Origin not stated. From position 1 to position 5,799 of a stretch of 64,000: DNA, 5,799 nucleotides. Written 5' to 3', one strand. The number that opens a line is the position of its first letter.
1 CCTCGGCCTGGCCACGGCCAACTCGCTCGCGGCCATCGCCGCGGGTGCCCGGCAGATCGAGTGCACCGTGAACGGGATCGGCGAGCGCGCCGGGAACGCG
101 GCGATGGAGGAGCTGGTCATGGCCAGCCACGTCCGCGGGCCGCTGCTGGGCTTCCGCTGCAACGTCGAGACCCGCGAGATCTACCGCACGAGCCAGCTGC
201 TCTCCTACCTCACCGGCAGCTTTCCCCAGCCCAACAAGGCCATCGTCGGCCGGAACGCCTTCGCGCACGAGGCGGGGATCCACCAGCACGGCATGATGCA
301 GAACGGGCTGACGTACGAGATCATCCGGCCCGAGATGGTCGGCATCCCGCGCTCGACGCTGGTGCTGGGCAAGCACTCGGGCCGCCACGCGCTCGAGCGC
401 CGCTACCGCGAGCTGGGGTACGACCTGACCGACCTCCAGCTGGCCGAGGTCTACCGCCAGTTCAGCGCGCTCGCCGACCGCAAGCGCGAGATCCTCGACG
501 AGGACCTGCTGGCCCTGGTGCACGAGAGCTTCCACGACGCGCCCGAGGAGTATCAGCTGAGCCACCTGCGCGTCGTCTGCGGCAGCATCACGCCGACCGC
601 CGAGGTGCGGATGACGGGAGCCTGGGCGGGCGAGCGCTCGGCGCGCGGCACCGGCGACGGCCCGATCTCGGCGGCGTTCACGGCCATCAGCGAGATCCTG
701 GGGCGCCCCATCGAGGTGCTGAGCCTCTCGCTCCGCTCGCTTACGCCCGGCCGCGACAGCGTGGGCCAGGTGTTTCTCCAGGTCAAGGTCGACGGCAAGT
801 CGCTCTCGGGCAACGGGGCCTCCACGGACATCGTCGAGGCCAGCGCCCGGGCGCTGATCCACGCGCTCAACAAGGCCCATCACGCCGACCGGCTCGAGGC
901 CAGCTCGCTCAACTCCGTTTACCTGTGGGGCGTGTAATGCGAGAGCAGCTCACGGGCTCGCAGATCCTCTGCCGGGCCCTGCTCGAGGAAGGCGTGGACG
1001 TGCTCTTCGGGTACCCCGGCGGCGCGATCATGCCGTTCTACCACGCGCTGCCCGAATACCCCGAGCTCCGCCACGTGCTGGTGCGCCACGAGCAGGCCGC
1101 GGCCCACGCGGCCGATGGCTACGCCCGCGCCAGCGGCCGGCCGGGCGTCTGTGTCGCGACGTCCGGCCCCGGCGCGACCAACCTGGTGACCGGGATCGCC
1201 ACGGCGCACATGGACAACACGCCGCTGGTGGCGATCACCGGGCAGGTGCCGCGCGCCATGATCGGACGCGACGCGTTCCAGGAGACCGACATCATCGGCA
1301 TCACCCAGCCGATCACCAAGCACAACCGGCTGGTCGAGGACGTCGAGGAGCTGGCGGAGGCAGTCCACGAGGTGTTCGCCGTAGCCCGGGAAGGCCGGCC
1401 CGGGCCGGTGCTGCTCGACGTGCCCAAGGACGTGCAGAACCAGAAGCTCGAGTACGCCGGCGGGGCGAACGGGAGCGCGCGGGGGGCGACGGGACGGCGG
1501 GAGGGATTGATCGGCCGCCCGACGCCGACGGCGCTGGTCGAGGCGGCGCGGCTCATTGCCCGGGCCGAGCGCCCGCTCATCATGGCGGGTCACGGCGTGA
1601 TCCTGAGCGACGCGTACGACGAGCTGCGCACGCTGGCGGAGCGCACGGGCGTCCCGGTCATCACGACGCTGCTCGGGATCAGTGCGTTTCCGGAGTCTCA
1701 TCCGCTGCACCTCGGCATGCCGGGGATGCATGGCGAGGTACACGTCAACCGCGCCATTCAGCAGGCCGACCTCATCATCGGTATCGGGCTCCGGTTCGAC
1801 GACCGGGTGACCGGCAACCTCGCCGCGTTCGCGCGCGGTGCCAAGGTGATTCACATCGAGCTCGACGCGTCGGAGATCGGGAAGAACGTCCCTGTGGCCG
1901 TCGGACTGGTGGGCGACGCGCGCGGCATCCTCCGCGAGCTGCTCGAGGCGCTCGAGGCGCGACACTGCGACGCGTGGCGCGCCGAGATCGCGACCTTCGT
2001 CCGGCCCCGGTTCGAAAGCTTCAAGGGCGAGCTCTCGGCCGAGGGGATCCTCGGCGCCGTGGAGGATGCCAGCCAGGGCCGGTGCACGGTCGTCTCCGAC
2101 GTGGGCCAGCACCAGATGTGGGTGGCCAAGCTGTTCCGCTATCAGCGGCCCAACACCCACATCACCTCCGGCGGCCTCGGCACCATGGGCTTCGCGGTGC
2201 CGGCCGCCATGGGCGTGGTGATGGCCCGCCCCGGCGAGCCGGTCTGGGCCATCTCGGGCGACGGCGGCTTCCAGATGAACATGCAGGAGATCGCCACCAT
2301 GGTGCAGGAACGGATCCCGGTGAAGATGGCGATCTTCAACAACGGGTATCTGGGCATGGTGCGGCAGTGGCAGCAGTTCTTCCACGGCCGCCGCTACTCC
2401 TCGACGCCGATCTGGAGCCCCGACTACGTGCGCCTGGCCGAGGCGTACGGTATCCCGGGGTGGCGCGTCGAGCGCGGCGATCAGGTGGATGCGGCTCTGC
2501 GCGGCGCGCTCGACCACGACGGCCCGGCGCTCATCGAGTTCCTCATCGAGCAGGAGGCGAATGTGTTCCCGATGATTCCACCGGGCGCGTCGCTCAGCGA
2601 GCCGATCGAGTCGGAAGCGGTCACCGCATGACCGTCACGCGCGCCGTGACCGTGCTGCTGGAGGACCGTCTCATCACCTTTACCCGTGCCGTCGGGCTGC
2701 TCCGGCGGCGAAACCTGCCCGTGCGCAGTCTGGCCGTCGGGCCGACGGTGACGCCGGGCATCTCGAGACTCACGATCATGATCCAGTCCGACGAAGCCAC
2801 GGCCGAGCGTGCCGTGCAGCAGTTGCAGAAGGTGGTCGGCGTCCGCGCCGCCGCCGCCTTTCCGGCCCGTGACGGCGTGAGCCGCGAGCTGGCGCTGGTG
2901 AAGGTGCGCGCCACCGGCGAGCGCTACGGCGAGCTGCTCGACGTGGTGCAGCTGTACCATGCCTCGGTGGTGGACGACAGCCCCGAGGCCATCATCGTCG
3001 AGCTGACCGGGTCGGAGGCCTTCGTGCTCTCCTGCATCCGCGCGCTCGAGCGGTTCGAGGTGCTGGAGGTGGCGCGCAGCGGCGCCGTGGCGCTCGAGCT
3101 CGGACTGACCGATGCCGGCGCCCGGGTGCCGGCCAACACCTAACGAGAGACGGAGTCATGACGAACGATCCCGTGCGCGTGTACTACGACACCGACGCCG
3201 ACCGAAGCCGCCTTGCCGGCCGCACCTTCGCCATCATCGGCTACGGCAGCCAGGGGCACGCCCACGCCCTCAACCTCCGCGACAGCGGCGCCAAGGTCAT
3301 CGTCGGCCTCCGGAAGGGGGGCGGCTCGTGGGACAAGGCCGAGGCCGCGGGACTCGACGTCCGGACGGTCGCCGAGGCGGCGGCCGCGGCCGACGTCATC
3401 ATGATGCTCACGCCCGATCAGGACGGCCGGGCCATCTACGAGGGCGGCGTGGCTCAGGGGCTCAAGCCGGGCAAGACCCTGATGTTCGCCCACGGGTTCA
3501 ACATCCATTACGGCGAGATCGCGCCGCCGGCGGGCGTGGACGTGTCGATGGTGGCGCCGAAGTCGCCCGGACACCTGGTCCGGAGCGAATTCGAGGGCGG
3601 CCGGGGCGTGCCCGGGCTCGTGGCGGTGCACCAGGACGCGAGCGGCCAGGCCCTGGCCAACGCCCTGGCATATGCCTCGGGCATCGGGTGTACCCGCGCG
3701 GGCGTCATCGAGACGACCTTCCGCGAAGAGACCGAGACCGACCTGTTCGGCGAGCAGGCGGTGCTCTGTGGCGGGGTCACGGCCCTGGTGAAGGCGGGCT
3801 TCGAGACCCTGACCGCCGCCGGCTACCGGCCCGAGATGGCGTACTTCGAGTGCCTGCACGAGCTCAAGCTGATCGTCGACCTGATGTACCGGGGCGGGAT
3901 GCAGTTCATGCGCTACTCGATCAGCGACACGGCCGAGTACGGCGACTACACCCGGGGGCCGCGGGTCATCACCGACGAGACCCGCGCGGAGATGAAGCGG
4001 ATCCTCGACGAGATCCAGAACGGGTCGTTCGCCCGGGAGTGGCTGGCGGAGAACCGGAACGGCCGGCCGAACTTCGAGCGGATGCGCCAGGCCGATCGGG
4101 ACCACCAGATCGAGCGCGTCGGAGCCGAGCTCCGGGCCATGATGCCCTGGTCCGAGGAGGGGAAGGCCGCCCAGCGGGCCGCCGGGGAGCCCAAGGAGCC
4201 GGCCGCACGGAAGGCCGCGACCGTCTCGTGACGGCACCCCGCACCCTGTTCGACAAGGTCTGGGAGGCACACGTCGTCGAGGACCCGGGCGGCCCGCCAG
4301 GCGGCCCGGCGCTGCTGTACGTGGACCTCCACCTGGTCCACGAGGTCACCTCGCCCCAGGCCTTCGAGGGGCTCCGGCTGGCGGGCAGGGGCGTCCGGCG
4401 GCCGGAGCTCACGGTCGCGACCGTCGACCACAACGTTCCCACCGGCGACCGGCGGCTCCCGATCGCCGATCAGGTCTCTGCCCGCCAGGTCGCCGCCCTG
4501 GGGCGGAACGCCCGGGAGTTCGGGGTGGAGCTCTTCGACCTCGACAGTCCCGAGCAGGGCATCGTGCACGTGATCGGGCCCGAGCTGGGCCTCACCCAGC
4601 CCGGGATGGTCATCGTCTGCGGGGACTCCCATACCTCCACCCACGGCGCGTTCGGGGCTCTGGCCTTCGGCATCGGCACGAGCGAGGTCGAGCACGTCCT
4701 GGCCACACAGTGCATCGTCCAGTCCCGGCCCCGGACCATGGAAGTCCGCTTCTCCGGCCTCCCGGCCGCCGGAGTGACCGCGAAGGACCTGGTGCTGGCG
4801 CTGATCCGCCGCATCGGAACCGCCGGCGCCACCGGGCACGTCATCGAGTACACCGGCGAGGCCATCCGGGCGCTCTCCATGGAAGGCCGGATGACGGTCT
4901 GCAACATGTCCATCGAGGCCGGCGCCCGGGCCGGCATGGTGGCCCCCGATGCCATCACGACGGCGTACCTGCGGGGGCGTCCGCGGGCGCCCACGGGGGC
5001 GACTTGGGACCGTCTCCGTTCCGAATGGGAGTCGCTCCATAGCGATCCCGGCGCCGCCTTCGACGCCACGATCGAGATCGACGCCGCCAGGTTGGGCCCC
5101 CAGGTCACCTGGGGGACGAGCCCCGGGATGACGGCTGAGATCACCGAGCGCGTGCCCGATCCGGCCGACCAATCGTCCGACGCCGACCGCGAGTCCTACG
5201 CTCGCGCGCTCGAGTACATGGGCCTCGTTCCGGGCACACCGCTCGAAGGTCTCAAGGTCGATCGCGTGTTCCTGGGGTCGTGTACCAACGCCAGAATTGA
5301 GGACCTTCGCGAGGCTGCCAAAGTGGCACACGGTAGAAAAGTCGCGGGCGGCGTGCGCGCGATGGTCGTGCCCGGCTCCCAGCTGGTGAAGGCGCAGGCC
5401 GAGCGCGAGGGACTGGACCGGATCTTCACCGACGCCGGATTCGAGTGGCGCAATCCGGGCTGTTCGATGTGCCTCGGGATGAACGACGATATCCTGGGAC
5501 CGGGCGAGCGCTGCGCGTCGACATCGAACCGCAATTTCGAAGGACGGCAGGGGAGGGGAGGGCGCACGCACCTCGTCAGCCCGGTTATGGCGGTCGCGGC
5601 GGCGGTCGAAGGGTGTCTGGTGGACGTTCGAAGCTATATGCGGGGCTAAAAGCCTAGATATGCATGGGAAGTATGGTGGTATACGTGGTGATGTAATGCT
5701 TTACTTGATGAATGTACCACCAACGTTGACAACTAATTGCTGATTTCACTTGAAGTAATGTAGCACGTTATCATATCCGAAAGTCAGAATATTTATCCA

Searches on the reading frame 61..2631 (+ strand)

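Call 4: search_protein_families(library=ncbifam, proteins=[window:61-2631:+])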
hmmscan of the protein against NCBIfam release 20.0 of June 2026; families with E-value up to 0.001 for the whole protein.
window:61-2631:+ (856 aa): 54 families (the best 25 are shown)
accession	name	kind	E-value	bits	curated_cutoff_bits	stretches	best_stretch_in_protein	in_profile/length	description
NF004710.0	PRK06048.1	equivalog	5e-210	698.7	976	1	294-852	5-560/561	acetolactate synthase large subunit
TIGR00118.1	acolac_lg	equivalog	4.7e-205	682.3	538.35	1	297-850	1-555/557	biosynthetic-type acetolactate synthase large subunit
NF005860.0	PRK07789.1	equivalog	1.6e-199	664.2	881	1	290-846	27-595/615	acetolactate synthase large subunit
NF004919.0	PRK06276.1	equivalog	8.2e-195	648.5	866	1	298-851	2-559/582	acetolactate synthase large subunit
NF006524.0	PRK08978.1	equivalog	4.8e-188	625.9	738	1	298-851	2-546/548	acetolactate synthase 2 catalytic subunit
NF005651.0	PRK07418.1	subfamily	6.1e-188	625.8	942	1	293-846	15-576/617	acetolactate synthase large subunit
NF005228.0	PRK06725.1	equivalog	2.8e-186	620.1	991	1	292-847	11-563/571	acetolactate synthase large subunit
NF005824.0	PRK07710.1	equivalog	2.6e-179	597.3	976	1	294-847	14-566/573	acetolactate synthase large subunit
NF006581.0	PRK09107.1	equivalog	1.2e-178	595.1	974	1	293-849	7-573/595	acetolactate synthase 3 large subunit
NF006319.0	PRK08527.1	equivalog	2.6e-171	570.9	905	1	296-848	3-557/565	acetolactate synthase large subunit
NF006016.1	PRK08155.1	equivalog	8.4e-170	565.8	870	1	296-849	2-552/554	acetolactate synthase large subunit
NF005409.0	PRK06965.1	equivalog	6.9e-167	556.4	1035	1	295-847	19-579/587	acetolactate synthase 3 catalytic subunit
NF005058.0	PRK06466.1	equivalog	4.5e-157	524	951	1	295-839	2-557/574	acetolactate synthase 3 large subunit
NF005584.0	PRK07282.1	equivalog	5.8e-157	523.6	970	1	295-847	8-558/566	acetolactate synthase large subunit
NF006525.0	PRK08979.1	equivalog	4.5e-154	514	1084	1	295-847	2-563/572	acetolactate synthase 3 large subunit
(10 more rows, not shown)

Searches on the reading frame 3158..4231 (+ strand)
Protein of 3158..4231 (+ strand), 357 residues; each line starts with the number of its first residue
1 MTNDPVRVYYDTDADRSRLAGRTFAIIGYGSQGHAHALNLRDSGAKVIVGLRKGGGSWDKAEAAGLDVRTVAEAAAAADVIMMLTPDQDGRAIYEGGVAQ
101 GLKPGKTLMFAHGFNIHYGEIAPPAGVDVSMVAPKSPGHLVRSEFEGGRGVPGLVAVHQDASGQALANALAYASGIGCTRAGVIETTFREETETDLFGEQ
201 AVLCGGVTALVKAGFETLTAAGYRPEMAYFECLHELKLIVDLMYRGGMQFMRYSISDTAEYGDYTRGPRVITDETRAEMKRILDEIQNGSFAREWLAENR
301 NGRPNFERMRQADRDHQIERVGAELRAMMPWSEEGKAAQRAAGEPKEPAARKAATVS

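Call 4: search_protein_families(library=ncbifam, proteins=[window:3158-4231:+])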
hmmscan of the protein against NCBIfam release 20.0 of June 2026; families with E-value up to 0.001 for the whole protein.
window:3158-4231:+ (357 aa): 6 families
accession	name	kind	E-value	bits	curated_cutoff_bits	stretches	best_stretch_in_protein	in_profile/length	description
NF004017.0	PRK05479.1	equivalog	8e-168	557.4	336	1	7-337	3-333/337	ketol-acid reductoisomerase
NF009940.0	PRK13403.1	equivalog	2.4e-151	503.3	406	1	7-336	2-330/335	ketol-acid reductoisomerase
TIGR00465.1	ilvC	equivalog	9.7e-138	458.4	226.15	1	19-332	1-313/314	ketol-acid reductoisomerase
NF003557.0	PRK05225.1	equivalog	2.1e-58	198.1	713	2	16-206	32-228/491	ketol-acid reductoisomerase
NF004005.0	PRK05476.2-3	equivalog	6.8e-05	21.8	275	1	19-89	206-275/418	adenosylhomocysteinase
TIGR00936.1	ahcY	equivalog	0.00012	21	497.6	1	19-88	203-271/416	adenosylhomocysteinase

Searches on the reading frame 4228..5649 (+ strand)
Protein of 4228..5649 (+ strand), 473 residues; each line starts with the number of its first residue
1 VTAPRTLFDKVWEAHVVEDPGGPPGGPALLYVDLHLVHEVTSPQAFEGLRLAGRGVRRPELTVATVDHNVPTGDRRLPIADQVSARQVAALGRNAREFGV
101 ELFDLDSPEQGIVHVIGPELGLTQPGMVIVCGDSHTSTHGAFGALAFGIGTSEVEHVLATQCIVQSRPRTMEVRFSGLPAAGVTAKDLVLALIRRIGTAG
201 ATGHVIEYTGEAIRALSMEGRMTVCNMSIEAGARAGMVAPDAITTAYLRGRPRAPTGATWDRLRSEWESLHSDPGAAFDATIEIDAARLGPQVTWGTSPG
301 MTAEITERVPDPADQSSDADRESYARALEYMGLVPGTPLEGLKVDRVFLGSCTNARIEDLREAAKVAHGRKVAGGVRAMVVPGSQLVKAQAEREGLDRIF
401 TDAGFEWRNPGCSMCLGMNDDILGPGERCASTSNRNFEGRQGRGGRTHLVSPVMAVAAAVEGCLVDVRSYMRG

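Call 4: search_protein_families(library=ncbifam, proteins=[window:4228-5649:+])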
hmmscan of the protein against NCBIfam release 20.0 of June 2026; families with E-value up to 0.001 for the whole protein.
window:4228-5649:+ (473 aa): 19 families
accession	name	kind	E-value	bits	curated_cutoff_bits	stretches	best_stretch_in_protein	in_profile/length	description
NF004016.0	PRK05478.1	subfamily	8.3e-234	776.3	510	1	4-470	3-466/468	3-isopropylmalate dehydratase large subunit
NF009116.0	PRK12466.1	subfamily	4.1e-225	747.7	531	1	2-471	2-469/472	3-isopropylmalate dehydratase large subunit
TIGR00170.1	leuC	equivalog_domain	2.4e-224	745.2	560.25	1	4-469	2-465/466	3-isopropylmalate dehydratase large subunit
NF001614.1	PRK00402.1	subfamily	5.9e-111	371.1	385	2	6-308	2-285/415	aconitase/3-isopropylmalate dehydratase large subunit family protein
TIGR01343.1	hacA_fam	subfamily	2.2e-102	342.7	385.7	2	24-307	17-281/412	homoaconitate hydratase family protein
TIGR02086.1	IPMI_arch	subfamily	3.5e-92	309.3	410.15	2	7-300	3-272/411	3-isopropylmalate dehydratase/homoaconitate hydratase family large subunit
NF040615.1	HacA_Meth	equivalog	5.4e-82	275.7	550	2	31-308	25-289/419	homoaconitase large subunit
TIGR02083.1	LEU2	equivalog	2.3e-80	270.6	610.65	2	28-307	23-284/419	3-isopropylmalate dehydratase large subunit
NF005558.0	PRK07229.1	equivalog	1.9e-72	244.8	612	1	4-469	2-414/647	aconitate hydratase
TIGR01342.1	acon_putative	hypoth_equivalog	2.9e-56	191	719.15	2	9-300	4-273/655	putative aconitate hydratase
TIGR00139.1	h_aconitase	equivalog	2.3e-41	142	529.9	2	37-252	37-244/709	homoaconitase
TIGR01340.1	aconitase_mito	equivalog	1.1e-39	136.4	825.35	1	90-462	116-470/745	aconitate hydratase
NF006757.0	PRK09277.1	subfamily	1.9e-32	111.9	686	1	129-463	207-557/888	aconitate hydratase AcnA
NF009520.0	PRK12881.1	subfamily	5.3e-32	110.4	905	1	129-463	207-558/893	aconitate hydratase AcnA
NF006690.0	PRK09238.1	equivalog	3.1e-28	98.2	782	2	341-472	690-819/852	bifunctional aconitate hydratase 2/2-methylisocitrate dehydratase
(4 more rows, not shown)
